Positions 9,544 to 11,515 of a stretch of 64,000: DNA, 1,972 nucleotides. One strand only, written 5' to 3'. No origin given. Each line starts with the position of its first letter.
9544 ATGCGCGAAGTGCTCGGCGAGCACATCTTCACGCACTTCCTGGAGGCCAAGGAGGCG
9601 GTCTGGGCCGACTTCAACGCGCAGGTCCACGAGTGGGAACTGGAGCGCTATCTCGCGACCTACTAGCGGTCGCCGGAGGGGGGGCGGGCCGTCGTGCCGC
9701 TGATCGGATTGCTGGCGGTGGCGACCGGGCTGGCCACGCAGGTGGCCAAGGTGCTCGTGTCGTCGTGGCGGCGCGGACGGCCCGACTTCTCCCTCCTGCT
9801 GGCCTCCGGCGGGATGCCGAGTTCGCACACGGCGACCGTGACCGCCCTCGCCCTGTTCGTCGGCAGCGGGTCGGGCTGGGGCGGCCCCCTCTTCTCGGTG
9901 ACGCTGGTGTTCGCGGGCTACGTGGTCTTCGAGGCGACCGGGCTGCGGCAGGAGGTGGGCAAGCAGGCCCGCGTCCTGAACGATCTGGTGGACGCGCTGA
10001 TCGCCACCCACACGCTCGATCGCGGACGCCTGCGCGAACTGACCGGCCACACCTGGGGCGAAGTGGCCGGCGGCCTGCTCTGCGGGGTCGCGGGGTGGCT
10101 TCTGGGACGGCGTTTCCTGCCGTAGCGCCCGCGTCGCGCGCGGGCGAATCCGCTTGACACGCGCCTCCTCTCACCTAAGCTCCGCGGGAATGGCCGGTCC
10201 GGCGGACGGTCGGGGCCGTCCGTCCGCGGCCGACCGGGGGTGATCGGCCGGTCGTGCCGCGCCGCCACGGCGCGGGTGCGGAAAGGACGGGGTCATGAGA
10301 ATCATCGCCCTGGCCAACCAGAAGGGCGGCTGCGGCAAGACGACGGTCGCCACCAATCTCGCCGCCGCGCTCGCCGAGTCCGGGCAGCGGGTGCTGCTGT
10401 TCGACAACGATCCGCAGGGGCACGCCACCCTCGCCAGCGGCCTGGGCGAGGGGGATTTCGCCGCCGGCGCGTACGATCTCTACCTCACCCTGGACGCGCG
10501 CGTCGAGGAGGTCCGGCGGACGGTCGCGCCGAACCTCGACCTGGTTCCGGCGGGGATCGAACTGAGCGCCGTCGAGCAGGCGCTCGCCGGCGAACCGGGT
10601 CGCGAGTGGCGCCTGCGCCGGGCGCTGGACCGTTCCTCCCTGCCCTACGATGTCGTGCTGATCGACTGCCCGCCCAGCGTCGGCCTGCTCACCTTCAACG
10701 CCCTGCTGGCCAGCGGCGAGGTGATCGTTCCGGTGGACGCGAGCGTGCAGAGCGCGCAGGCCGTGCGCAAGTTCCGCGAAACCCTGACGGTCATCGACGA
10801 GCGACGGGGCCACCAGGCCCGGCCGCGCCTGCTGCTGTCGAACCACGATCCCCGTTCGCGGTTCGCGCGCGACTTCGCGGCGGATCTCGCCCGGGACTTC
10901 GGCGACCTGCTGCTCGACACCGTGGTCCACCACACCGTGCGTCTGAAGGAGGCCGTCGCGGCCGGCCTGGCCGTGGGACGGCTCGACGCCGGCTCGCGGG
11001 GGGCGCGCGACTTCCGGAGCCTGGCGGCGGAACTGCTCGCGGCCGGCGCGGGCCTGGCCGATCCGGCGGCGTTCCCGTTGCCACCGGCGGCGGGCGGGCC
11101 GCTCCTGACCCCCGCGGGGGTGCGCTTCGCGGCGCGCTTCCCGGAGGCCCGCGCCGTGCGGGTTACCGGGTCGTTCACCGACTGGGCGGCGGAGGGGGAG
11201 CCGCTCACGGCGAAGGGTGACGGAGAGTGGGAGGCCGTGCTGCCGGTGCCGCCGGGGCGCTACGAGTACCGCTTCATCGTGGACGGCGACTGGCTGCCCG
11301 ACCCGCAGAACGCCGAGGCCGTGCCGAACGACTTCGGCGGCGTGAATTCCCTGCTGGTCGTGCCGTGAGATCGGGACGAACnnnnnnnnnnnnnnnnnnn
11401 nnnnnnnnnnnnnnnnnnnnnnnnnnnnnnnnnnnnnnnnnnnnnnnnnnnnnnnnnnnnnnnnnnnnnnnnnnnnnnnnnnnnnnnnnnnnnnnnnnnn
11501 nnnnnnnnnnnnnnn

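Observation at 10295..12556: ParA/MinD-type ATPase fused to a CBM48 (glycogen-binding, AMPK-beta-like) domain, with two unknown downstream partners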

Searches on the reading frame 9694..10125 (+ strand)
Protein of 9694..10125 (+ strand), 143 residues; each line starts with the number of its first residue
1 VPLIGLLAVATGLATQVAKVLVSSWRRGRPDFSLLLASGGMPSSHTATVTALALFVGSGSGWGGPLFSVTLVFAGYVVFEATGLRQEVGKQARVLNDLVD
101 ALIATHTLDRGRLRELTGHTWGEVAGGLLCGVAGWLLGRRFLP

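Call 21: search_protein_families(library=pfam, proteins=[window:9694-10125:+], max_evalue=0.001)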
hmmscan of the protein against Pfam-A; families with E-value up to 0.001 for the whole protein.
window:9694-10125:+ (143 aa): 1 family
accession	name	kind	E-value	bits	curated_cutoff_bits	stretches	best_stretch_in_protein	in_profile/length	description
PF02681.20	DUF212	-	1.3e-33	116.3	26.5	1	7-133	8-125/126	Divergent PAP2 family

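Call 72: search_protein_families(library=padloc, proteins=[window:9694-10122:+], max_evalue=0.01)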
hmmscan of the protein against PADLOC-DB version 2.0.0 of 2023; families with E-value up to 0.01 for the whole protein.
window:9694-10122:+ (143 aa): 0 families

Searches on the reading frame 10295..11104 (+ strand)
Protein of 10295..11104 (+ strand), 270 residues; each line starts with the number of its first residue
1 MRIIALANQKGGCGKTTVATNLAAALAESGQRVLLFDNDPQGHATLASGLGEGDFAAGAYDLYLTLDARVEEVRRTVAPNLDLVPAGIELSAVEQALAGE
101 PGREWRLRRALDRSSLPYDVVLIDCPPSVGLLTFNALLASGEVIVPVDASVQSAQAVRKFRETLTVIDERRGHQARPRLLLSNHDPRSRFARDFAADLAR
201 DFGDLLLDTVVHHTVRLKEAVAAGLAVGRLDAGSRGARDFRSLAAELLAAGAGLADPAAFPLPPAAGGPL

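Call 37: search_solved_structures(query=window:10295-11104:+, max_evalue=0.00001, show_alignments=2)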
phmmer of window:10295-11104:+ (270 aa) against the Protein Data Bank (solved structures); distinct sequences matched with E-value up to 0.00001: 31.
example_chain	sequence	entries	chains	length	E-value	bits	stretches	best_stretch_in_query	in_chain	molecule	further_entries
8ray_B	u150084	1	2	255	3.1e-38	135.2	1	2-248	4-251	ParA family protein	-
4pfs_A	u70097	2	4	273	5.4e-37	131.2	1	2-248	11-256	Cobyrinic Acid a,c-diamide synthase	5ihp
5if9_A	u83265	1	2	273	5.5e-37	131.2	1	2-248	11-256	Cobyrinic Acid a,c-diamide synthase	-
1wcv_1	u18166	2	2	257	5.2e-34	121.4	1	2-249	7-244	SEGREGATION PROTEIN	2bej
2bek_A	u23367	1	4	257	7.7e-33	117.6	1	2-249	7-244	SEGREGATION PROTEIN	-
6iub_A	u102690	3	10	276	1.1e-27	100.7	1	2-248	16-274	SpoOJ regulator (Soj)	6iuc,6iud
8jmj_A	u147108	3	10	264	1.2e-26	97.3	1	2-248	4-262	SpoOJ regulator (Soj)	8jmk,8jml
1ion_A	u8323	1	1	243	2.7e-17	66.7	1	2-247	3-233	PROBABLE CELL DIVISION INHIBITOR MIND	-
1g3q_A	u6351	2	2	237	1.1e-14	58.2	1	2-247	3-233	CELL DIVISION INHIBITOR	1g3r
3k9g_A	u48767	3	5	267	1.3e-10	44.7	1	2-157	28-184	PF-32 protein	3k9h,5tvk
7dut_A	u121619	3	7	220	2.7e-10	43.7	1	3-165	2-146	SOJ protein (Soj)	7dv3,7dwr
4dzz_A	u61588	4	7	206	2.4e-09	40.6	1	1-55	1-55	Plasmid partitioning protein ParF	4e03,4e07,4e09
5u1g_D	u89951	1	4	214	2.5e-09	40.5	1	1-55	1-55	ParA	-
6non_A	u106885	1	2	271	3.8e-09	40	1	1-162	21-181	Cobyrinic acid ac-diamide synthase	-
6noo_A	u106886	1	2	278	4.1e-09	39.8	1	1-162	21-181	Maintenance of carboxysome positioning A protein, MCDA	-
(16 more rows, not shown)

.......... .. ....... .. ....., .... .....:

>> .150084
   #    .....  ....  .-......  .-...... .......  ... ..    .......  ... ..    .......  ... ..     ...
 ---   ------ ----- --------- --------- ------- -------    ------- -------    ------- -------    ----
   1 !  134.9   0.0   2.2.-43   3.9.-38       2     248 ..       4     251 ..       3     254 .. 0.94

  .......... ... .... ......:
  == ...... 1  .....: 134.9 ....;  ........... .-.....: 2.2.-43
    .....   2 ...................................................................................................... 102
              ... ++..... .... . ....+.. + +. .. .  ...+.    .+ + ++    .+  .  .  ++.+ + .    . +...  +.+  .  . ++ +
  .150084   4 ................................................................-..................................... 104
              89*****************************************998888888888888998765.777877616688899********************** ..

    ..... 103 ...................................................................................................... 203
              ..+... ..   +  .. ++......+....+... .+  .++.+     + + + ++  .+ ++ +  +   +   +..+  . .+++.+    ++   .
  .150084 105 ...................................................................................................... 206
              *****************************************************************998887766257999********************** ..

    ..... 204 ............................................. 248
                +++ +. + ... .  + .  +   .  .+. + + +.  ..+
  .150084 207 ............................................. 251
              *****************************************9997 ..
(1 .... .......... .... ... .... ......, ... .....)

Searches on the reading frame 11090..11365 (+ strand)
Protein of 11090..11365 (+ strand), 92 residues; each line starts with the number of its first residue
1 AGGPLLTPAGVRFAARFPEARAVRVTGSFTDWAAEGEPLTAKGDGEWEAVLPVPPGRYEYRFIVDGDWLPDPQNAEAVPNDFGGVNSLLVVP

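Call 3: search_protein_families(library=pfam, proteins=[window:11111-11365:+], max_evalue=1)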
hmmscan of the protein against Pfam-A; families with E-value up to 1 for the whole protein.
window:11111-11365:+ (85 aa): 4 families
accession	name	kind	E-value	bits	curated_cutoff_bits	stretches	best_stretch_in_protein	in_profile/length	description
PF16561.11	AMPK1_CBM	-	5.8e-14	52.5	26.8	1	13-84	11-79/85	Glycogen recognition site of AMP-activated protein kinase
PF02922.24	CBM_48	-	3.2e-08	34.2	22.4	1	3-59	12-72/83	Carbohydrate-binding module 48 (Isoamylase N-terminal domain)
PF22058.2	X25_BaPul_like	-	0.00032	21.2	27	1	20-62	13-57/87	Pullulanase X25 domain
PF16760.10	CBM53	-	0.019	15.7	27.6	1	14-51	11-53/57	Starch/carbohydrate-binding module (family 53)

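Call 10: search_solved_structures(query=window:11090-11365:+, max_evalue=0.01, show_alignments=3)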
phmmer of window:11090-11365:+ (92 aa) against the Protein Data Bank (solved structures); distinct sequences matched with E-value up to 0.01: 27.
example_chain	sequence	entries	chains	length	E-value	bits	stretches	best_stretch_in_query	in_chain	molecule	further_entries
4y0g_A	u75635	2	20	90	2.6e-10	43.7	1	16-90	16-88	5'-AMP-activated protein kinase subunit beta-2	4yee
2f15_A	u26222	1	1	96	4.5e-10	43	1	20-90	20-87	5'-AMP-activated protein kinase, beta-2 subunit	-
2lu3_A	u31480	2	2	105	5.8e-10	42.6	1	20-90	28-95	5'-AMP-activated protein kinase subunit beta-2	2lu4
7jhg_B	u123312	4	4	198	2.2e-09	40.7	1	20-90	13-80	5'-AMP-activated protein kinase subunit beta-2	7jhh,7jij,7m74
4rer_B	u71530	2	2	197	2.4e-09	40.6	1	20-90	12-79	5'-AMP-activated protein kinase subunit beta-2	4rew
6b2e_B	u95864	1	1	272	3.7e-09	40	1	20-90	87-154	5'-AMP-activated protein kinase subunit beta-2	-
4yef_A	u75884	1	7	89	5e-09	39.6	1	20-91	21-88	5'-AMP-activated protein kinase subunit beta-1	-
1z0m_A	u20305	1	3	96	6.9e-09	39.1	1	21-91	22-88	5'-AMP-activated protein kinase, beta-1 subunit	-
1z0n_A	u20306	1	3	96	1.2e-08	38.3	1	21-91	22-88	5'-AMP-activated protein kinase, beta-1 subunit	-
6e4t_B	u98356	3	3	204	2.8e-08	37.2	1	21-90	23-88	5'-AMP-activated protein kinase subunit beta-1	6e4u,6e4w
4qfg_B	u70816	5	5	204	3.8e-08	36.8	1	21-90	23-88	5'-AMP-activated protein kinase subunit beta-1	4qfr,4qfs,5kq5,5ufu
5t5t_B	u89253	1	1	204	4.7e-08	36.5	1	21-90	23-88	5'-AMP-activated protein kinase subunit beta-1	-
6c9f_B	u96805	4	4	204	4.9e-08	36.4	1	21-90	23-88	5'-AMP-activated protein kinase subunit beta-1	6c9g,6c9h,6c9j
4zhx_B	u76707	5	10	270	6.6e-08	36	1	21-90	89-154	5'-AMP-activated protein kinase subunit beta-1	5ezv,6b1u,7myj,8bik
4cfe_B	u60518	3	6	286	7.4e-08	35.8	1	21-90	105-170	5'-AMP-ACTIVATED PROTEIN KINASE SUBUNIT BETA-1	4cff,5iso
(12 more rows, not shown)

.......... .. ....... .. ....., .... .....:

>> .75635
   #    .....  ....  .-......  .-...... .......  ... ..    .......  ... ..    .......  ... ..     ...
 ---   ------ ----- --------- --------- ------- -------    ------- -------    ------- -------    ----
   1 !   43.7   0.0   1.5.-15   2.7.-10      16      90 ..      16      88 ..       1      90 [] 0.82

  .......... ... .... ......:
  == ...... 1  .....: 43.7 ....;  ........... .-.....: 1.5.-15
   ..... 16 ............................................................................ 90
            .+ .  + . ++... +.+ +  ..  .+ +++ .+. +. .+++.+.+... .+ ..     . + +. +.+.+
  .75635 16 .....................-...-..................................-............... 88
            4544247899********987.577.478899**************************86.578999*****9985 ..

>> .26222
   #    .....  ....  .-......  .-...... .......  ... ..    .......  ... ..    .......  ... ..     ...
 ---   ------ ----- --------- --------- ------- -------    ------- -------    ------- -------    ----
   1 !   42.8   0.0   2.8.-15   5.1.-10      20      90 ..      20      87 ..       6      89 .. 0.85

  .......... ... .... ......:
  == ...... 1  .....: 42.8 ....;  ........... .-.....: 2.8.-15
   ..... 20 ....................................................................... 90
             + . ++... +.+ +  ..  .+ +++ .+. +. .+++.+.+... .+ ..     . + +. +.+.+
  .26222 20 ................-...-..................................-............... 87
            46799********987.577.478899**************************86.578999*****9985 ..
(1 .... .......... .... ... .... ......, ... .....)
